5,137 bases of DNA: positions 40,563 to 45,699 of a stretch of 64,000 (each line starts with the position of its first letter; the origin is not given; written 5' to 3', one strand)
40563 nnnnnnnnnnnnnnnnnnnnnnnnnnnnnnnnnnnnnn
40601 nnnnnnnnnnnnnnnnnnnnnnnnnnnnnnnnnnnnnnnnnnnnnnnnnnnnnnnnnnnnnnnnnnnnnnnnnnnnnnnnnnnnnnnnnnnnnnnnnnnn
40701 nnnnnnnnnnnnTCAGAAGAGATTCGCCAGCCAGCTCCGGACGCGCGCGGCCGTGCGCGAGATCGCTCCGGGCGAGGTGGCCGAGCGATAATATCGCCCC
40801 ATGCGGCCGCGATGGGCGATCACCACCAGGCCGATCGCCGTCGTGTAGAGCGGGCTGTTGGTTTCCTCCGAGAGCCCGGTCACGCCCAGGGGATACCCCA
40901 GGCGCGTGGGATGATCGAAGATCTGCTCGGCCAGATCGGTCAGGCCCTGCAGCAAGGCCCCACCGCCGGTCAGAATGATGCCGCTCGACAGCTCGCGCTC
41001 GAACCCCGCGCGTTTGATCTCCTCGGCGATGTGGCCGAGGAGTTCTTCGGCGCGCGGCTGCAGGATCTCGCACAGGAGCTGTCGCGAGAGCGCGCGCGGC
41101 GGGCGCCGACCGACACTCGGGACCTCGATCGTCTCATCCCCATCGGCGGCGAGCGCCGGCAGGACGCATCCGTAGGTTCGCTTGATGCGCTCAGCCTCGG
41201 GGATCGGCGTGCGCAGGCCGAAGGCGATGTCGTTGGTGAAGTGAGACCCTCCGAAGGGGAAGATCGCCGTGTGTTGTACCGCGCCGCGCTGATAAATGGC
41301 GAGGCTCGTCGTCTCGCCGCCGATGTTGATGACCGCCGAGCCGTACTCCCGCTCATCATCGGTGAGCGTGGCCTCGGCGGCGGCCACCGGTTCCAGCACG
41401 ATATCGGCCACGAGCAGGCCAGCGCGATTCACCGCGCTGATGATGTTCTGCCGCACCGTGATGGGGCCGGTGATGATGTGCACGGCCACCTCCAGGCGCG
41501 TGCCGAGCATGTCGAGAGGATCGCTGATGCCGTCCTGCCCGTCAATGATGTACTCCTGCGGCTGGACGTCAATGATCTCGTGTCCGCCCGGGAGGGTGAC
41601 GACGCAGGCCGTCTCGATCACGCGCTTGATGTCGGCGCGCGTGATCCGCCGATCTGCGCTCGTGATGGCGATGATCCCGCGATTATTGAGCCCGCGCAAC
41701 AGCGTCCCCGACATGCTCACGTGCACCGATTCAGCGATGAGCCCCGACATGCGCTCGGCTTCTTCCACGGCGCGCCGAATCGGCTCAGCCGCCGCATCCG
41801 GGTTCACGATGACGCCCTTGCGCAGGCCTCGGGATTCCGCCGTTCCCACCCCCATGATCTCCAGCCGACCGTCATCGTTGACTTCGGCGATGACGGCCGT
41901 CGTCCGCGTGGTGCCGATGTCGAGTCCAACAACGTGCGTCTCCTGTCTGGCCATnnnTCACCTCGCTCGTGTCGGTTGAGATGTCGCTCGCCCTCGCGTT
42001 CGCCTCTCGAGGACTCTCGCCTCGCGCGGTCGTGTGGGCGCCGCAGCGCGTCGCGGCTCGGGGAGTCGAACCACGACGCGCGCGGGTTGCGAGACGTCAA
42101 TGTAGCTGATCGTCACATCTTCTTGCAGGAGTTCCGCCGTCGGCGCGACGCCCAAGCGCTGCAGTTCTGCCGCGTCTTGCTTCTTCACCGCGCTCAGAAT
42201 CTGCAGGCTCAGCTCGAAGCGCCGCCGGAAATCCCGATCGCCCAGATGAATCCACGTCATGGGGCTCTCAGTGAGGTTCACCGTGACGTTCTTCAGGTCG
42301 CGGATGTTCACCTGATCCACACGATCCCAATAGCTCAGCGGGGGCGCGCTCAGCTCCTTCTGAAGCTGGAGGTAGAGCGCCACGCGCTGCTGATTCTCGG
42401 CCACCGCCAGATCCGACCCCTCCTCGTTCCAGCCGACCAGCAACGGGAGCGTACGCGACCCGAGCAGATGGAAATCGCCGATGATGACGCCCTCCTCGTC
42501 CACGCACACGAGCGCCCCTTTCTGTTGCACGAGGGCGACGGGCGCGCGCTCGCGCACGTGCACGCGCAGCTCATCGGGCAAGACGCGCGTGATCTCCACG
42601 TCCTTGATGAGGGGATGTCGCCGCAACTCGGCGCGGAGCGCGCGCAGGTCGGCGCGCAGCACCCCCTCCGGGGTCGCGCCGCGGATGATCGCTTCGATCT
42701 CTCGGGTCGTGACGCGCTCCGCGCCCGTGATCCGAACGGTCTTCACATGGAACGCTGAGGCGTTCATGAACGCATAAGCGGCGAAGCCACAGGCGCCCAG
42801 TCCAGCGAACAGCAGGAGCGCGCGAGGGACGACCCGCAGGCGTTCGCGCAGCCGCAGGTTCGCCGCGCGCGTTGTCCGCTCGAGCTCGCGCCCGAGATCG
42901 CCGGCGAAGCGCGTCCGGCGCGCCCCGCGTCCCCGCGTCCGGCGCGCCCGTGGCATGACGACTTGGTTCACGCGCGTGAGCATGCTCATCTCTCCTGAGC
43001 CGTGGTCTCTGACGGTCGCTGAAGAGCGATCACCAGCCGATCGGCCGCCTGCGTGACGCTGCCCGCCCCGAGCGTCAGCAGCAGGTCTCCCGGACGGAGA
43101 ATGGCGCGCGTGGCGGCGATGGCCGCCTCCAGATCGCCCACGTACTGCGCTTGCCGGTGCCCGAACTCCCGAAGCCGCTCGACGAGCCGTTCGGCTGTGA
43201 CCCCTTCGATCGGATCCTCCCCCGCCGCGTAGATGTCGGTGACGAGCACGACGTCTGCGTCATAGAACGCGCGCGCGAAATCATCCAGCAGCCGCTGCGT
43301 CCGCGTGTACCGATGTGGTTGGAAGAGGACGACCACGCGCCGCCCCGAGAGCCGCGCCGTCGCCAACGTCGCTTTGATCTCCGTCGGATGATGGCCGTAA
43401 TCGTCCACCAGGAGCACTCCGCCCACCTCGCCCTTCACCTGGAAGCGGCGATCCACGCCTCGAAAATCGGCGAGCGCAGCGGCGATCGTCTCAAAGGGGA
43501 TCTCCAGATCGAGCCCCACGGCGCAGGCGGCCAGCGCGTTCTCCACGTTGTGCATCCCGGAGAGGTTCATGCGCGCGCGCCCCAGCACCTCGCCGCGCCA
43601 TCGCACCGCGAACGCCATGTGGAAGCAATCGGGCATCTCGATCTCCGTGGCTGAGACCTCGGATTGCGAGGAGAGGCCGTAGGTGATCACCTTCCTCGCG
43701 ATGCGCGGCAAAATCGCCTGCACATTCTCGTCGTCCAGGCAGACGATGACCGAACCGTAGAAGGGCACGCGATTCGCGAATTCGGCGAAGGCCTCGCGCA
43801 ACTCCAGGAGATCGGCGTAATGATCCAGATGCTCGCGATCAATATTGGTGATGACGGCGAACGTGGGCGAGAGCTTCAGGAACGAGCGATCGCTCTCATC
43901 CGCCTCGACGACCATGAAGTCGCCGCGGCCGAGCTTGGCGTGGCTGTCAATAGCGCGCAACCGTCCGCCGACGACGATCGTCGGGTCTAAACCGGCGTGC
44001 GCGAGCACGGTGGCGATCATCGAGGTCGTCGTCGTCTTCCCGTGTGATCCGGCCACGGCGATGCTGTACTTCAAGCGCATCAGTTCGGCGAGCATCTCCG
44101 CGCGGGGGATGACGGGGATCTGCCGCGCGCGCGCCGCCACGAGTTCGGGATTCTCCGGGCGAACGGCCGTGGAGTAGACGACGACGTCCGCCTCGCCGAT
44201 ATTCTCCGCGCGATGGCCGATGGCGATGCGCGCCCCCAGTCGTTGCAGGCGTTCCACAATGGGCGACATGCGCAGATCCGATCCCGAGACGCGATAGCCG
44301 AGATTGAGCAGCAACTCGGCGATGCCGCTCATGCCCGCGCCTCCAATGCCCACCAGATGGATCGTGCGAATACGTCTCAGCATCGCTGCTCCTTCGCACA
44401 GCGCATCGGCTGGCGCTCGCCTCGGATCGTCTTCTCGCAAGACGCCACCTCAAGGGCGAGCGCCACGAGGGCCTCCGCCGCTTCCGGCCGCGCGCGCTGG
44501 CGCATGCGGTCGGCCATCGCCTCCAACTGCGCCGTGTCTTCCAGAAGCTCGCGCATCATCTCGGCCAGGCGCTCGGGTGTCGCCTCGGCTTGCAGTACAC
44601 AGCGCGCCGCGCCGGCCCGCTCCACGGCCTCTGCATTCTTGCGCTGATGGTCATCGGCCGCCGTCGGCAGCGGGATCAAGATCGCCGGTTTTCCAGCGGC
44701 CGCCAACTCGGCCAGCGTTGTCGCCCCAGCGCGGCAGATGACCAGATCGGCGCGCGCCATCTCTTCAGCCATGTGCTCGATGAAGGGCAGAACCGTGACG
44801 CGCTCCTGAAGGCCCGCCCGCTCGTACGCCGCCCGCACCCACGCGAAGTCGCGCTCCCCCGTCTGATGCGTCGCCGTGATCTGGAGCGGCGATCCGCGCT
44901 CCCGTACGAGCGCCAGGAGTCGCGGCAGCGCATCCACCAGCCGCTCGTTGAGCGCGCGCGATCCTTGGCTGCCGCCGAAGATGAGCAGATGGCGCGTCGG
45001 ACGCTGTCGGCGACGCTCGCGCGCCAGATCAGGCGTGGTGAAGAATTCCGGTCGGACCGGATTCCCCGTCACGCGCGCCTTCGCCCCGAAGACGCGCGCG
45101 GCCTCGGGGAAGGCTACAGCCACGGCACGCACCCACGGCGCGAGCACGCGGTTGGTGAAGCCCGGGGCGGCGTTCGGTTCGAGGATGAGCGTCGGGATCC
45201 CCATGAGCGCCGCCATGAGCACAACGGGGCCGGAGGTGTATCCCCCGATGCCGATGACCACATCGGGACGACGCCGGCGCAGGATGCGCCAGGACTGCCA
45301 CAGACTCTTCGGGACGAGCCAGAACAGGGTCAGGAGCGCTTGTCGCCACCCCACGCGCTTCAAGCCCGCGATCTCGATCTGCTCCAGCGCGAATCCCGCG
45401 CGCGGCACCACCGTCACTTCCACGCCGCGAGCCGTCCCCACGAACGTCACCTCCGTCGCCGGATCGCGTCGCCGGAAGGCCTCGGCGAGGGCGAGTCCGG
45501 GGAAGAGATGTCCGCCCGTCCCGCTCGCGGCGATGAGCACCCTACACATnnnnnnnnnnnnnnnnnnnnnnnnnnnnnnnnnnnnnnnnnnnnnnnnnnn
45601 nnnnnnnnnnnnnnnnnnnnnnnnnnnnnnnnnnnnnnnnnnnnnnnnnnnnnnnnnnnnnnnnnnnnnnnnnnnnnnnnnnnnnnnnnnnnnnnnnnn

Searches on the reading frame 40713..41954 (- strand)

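Call 25: search_protein_families(library=pfam, proteins=[window:40713-41954:-], max_evalue=0.00001)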
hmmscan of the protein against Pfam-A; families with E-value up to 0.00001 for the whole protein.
window:40713-41954:- (413 aa): 4 families
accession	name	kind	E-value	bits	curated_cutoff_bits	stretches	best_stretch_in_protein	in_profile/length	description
PF14450.12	FtsA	-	1.3e-45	155.3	31.8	2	207-375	1-127/127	Cell division protein FtsA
PF02491.25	SHS2_FTSA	-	3.9e-27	94.9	25.4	1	85-162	3-79/79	SHS2 domain inserted in FTSA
PF06723.19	MreB_Mbl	-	2.8e-11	43.3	27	1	168-350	109-301/327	MreB/Mbl protein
PF11104.14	PilM_2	-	7.3e-10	38.7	27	0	192-260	168-236/340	Type IV pilus assembly protein PilM;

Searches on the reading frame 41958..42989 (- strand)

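Call 25: search_protein_families(library=pfam, proteins=[window:41958-42989:-], max_evalue=0.00001)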
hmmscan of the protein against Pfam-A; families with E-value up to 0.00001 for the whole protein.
window:41958-42989:- (343 aa): 2 families
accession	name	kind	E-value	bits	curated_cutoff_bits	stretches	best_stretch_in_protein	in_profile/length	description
PF08478.15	POTRA_1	-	1.5e-15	57.7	23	1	80-148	1-69/69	POTRA domain, FtsQ-type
PF03799.20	FtsQ_DivIB_C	-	4.2e-07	31.3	21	1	152-299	1-113/114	Cell division protein FtsQ/DivIB, C-terminal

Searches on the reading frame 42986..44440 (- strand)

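Call 25: search_protein_families(library=pfam, proteins=[window:42986-44440:-], max_evalue=0.00001)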
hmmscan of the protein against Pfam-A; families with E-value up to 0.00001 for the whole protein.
window:42986-44440:- (484 aa): 3 families
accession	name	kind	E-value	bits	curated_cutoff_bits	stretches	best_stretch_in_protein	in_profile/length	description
PF01225.30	Mur_ligase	-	2.2e-32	111.7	21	1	26-125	1-95/95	Mur ligase family, catalytic domain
PF08245.18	Mur_ligase_M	-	2.9e-28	99.6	24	1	129-308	1-199/200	Mur ligase middle domain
PF02875.26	Mur_ligase_C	-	1.6e-25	90.8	28.4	1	331-460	1-127/127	Mur ligase, glutamate ligase domain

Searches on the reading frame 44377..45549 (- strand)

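Call 25: search_protein_families(library=pfam, proteins=[window:44377-45549:-], max_evalue=0.00001)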
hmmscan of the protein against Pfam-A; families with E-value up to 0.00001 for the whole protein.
window:44377-45549:- (390 aa): 4 families
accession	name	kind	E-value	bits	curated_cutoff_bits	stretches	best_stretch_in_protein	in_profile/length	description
PF04101.22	Glyco_tran_28_C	-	4.5e-43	147.6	22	1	188-359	2-164/166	Glycosyltransferase family 28 C-terminal domain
PF03033.26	Glyco_transf_28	-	9.9e-30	103.9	26.2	1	4-144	1-138/139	Glycosyltransferase family 28 N-terminal domain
PF13692.12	Glyco_trans_1_4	-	2.6e-06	28.2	27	1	204-338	20-142/142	Glycosyl transferases group 1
PF13439.12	Glyco_transf_4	-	7e-06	26.6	28.5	0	40-122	17-101/170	Glycosyltransferase Family 4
